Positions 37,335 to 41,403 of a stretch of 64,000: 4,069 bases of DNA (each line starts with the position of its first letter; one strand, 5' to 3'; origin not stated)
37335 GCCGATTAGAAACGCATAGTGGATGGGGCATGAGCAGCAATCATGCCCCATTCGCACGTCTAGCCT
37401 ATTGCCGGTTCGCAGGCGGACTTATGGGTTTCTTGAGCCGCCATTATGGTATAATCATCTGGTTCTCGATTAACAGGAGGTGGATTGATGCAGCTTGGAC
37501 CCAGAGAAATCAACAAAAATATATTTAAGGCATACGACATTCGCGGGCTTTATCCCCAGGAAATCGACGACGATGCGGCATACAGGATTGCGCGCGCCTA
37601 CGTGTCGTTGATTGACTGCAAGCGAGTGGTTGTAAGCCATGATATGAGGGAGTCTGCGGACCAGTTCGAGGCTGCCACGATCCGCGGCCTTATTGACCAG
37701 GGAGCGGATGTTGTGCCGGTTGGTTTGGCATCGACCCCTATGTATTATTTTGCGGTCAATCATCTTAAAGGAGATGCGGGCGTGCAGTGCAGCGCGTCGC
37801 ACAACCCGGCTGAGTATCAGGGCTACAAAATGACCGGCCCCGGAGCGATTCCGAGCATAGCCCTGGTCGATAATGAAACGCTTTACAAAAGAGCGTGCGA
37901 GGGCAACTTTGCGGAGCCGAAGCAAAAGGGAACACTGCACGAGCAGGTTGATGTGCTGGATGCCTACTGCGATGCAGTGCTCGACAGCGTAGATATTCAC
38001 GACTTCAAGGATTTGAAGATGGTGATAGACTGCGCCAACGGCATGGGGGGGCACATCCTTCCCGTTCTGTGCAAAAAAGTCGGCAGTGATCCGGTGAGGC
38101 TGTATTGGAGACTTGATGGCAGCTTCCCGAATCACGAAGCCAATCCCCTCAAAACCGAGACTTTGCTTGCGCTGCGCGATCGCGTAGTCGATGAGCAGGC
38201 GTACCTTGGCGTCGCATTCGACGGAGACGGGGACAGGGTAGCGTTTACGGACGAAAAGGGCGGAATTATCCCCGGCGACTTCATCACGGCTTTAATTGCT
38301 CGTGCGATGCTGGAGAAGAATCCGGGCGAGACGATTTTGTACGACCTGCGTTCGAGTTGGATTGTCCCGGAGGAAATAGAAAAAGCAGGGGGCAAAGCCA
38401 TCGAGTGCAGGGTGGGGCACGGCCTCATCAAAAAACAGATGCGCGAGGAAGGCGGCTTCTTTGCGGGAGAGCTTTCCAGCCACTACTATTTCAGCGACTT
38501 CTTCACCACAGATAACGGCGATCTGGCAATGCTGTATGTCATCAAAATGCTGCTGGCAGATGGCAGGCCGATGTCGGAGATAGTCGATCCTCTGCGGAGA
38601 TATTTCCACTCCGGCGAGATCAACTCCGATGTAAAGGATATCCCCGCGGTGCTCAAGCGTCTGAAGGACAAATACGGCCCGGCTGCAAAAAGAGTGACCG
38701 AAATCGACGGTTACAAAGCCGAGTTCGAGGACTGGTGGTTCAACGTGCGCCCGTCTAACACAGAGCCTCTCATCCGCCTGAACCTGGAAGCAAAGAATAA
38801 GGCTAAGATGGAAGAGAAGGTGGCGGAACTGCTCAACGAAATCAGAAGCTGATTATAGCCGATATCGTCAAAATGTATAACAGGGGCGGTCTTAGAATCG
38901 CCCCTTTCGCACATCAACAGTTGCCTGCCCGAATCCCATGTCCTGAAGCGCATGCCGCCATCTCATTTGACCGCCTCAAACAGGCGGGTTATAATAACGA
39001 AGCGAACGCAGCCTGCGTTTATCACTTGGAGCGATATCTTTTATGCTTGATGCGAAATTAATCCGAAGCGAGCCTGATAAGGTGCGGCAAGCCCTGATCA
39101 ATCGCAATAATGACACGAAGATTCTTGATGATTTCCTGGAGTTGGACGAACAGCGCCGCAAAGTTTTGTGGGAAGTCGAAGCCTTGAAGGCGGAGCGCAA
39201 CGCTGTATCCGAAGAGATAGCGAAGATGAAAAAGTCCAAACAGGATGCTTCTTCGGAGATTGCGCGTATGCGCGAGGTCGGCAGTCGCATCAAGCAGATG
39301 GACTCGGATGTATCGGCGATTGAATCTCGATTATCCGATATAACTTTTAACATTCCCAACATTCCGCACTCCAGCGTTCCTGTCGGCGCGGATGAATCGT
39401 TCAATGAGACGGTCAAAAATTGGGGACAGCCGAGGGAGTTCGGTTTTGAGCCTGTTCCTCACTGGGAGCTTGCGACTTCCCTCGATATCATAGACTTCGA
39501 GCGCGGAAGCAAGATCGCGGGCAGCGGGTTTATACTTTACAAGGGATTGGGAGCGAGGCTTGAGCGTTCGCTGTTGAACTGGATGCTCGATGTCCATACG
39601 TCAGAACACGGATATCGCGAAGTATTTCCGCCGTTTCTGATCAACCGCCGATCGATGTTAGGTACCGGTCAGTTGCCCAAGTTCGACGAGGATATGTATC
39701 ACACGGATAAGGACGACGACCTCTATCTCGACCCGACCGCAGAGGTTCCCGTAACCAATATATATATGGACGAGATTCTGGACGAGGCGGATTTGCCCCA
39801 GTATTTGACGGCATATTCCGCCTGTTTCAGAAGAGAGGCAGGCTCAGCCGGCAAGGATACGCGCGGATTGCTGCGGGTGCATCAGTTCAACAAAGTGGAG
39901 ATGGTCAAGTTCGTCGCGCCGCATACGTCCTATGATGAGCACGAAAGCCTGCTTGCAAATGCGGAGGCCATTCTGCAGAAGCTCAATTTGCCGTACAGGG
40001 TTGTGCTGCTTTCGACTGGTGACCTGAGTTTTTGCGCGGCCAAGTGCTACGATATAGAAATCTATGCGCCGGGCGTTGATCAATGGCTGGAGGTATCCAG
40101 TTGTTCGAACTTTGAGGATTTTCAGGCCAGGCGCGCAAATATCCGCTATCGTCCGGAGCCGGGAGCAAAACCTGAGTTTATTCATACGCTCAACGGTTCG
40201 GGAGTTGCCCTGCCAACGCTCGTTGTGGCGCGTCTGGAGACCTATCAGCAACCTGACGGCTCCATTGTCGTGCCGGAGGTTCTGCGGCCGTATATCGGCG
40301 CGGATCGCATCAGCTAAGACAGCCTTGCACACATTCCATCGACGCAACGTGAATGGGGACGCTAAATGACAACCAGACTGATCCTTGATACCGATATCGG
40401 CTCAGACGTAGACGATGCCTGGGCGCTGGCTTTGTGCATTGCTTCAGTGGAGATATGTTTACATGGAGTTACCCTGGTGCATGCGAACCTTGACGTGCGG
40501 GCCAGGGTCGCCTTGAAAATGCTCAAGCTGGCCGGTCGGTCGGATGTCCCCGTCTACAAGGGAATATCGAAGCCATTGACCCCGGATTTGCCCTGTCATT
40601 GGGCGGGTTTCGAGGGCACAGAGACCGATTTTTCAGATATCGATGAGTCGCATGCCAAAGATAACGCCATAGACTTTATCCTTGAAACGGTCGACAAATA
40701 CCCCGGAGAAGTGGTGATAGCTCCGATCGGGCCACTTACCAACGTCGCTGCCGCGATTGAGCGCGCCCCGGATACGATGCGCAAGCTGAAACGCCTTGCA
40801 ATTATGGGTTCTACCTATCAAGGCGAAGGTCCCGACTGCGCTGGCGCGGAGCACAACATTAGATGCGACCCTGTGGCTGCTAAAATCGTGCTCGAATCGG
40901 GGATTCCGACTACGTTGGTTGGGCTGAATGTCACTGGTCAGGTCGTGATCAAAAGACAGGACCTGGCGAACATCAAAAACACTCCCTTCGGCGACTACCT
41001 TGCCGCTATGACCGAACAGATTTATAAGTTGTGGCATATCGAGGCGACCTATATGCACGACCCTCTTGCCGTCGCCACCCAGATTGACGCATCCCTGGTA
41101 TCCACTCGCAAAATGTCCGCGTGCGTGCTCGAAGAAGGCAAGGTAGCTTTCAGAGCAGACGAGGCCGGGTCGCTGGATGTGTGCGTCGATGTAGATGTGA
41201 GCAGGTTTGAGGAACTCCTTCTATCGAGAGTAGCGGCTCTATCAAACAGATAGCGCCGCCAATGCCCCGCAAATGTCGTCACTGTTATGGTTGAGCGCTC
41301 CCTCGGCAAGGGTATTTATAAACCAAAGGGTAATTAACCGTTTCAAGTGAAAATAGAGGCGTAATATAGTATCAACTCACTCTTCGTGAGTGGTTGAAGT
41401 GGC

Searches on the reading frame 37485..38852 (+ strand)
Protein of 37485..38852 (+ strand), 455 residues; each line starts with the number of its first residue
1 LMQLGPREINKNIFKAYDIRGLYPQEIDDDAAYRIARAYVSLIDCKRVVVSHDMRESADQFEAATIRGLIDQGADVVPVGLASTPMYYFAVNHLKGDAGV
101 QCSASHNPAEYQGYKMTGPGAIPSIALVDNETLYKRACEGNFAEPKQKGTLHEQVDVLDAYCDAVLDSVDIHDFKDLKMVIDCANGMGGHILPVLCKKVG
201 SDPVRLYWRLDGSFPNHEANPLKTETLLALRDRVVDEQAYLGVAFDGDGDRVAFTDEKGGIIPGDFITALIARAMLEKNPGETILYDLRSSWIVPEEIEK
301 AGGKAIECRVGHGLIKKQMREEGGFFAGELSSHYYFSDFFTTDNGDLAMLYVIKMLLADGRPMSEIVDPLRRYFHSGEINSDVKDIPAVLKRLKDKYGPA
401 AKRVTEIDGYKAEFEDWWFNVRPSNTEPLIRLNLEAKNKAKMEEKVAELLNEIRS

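Call 9: search_protein_families(library=pfam, proteins=[window:37485-38852:+], max_evalue=0.001)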
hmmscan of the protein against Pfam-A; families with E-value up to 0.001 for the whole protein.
window:37485-38852:+ (455 aa): 4 families
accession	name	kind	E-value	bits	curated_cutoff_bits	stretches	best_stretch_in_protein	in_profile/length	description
PF02878.22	PGM_PMM_I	-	4.8e-31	107.7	22.5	1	12-123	2-118/138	Phosphoglucomutase/phosphomannomutase, alpha/beta/alpha domain I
PF02880.22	PGM_PMM_III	-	5.1e-23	81.8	20.7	1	264-372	2-114/115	Phosphoglucomutase/phosphomannomutase, alpha/beta/alpha domain III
PF02879.22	PGM_PMM_II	-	1.8e-22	80.2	29.3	1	159-259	1-103/103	Phosphoglucomutase/phosphomannomutase, alpha/beta/alpha domain II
PF00408.26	PGM_PMM_IV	-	7.3e-11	42.4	23.1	1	378-449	1-65/68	Phosphoglucomutase/phosphomannomutase, C-terminal domain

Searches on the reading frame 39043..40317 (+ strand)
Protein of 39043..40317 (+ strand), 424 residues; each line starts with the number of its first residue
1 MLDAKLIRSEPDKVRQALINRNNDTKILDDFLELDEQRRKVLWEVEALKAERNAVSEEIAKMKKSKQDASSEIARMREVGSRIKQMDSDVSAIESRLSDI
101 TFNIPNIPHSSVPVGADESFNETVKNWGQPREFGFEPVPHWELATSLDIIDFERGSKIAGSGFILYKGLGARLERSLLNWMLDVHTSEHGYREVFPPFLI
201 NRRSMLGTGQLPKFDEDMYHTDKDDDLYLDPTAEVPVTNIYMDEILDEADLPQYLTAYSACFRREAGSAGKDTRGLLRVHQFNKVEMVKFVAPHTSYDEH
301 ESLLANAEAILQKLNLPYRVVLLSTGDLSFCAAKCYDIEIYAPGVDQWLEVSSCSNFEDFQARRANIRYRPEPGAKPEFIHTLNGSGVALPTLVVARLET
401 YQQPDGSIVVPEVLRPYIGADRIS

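Call 69: search_protein_families(library=pfam, proteins=[window:39043-40317:+], max_evalue=0.00001)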
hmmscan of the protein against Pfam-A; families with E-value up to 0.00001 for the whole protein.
window:39043-40317:+ (424 aa): 2 families
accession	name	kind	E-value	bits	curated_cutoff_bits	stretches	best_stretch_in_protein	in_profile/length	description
PF00587.30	tRNA-synt_2b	-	5.9e-37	127.9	29.3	1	221-399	5-177/179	tRNA synthetase class II core domain (G, H, P, S and T)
PF02403.27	Seryl_tRNA_N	-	3.8e-31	108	28.2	1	1-108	1-108/108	Seryl-tRNA synthetase N-terminal domain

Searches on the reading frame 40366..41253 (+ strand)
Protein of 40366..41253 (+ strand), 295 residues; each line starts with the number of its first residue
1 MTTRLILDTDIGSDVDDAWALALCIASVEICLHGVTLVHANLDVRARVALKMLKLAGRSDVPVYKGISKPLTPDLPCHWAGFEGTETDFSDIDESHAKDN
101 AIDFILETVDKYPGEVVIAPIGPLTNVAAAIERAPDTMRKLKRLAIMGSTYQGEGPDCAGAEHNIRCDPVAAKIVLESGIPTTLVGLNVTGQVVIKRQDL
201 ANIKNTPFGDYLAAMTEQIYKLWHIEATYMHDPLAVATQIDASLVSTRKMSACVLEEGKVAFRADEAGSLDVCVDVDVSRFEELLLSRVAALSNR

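Call 69: search_protein_families(library=pfam, proteins=[window:40366-41253:+], max_evalue=0.00001)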
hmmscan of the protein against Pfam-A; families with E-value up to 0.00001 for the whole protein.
window:40366-41253:+ (295 aa): 1 family
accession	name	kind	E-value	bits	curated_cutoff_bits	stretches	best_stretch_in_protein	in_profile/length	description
PF01156.24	IU_nuc_hydro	-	2.7e-61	208.3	34.2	1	5-282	1-296/297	Inosine-uridine preferring nucleoside hydrolase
